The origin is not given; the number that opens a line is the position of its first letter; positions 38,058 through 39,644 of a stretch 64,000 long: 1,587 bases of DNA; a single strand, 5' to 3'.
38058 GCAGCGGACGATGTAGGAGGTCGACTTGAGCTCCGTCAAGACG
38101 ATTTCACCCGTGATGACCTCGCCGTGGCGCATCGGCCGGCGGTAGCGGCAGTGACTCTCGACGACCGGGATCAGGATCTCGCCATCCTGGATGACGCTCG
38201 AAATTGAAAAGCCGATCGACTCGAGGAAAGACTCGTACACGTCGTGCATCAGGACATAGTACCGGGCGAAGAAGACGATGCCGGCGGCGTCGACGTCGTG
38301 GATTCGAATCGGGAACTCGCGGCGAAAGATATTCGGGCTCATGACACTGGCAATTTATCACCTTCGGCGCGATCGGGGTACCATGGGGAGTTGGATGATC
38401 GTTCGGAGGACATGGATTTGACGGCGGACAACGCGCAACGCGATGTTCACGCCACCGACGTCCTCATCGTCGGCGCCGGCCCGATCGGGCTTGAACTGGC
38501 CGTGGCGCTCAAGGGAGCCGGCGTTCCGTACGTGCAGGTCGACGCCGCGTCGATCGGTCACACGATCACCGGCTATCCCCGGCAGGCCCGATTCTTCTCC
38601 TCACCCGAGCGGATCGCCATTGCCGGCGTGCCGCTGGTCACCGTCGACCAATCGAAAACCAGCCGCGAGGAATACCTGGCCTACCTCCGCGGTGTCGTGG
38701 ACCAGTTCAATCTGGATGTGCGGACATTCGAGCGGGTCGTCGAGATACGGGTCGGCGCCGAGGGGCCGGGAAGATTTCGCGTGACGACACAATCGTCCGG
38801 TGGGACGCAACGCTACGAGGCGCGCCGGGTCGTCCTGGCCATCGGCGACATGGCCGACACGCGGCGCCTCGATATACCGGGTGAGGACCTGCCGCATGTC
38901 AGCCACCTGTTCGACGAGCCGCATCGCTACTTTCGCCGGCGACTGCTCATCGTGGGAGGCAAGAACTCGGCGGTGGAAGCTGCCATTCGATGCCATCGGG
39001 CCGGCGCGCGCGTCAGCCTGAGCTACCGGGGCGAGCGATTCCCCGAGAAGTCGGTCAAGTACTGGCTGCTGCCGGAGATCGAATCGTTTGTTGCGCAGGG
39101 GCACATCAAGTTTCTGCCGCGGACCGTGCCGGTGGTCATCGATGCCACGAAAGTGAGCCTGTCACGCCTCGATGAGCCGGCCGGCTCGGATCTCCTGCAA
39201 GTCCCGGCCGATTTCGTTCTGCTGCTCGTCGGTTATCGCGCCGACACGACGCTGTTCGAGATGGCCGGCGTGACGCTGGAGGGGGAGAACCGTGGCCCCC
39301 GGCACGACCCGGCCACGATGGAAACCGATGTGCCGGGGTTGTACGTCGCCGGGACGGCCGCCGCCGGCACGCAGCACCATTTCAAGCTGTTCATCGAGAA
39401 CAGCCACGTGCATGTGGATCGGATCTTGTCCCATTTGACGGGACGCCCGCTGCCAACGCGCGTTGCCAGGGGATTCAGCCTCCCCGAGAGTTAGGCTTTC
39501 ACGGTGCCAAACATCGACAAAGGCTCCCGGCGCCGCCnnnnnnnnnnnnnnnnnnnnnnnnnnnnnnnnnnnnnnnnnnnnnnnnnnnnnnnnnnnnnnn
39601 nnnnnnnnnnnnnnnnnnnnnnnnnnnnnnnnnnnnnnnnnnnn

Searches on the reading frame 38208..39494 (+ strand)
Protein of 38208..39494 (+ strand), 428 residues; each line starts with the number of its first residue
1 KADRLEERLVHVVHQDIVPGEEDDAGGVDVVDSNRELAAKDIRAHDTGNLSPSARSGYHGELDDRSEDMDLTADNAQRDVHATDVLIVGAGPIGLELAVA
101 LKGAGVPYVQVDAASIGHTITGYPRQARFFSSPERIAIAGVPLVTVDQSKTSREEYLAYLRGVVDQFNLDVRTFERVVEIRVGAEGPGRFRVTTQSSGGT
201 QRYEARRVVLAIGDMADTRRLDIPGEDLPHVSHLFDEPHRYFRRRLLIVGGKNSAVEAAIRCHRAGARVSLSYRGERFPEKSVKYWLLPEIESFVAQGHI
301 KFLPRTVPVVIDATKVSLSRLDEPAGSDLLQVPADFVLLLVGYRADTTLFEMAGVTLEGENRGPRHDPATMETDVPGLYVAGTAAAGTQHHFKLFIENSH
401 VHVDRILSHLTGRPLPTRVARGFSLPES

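Call 48: search_protein_families(library=pfam, proteins=[window:38208-39494:+], max_evalue=0.00001)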
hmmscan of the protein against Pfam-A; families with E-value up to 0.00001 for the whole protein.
window:38208-39494:+ (428 aa): 4 families
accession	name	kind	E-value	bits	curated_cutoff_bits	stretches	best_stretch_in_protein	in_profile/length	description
PF13738.12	Pyr_redox_3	-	3.5e-60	204.2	30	1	86-382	1-305/305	Pyridine nucleotide-disulphide oxidoreductase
PF07992.20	Pyr_redox_2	-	2.3e-27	96.6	26.1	1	152-385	57-277/291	Pyridine nucleotide-disulphide oxidoreductase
PF13434.12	Lys_Orn_oxgnase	-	3.8e-11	43.2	21.3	1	146-272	87-217/339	L-lysine 6-monooxygenase/L-ornithine 5-monooxygenase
PF00070.33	Pyr_redox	-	1.4e-07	32.4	22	0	85-106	2-23/82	Pyridine nucleotide-disulphide oxidoreductase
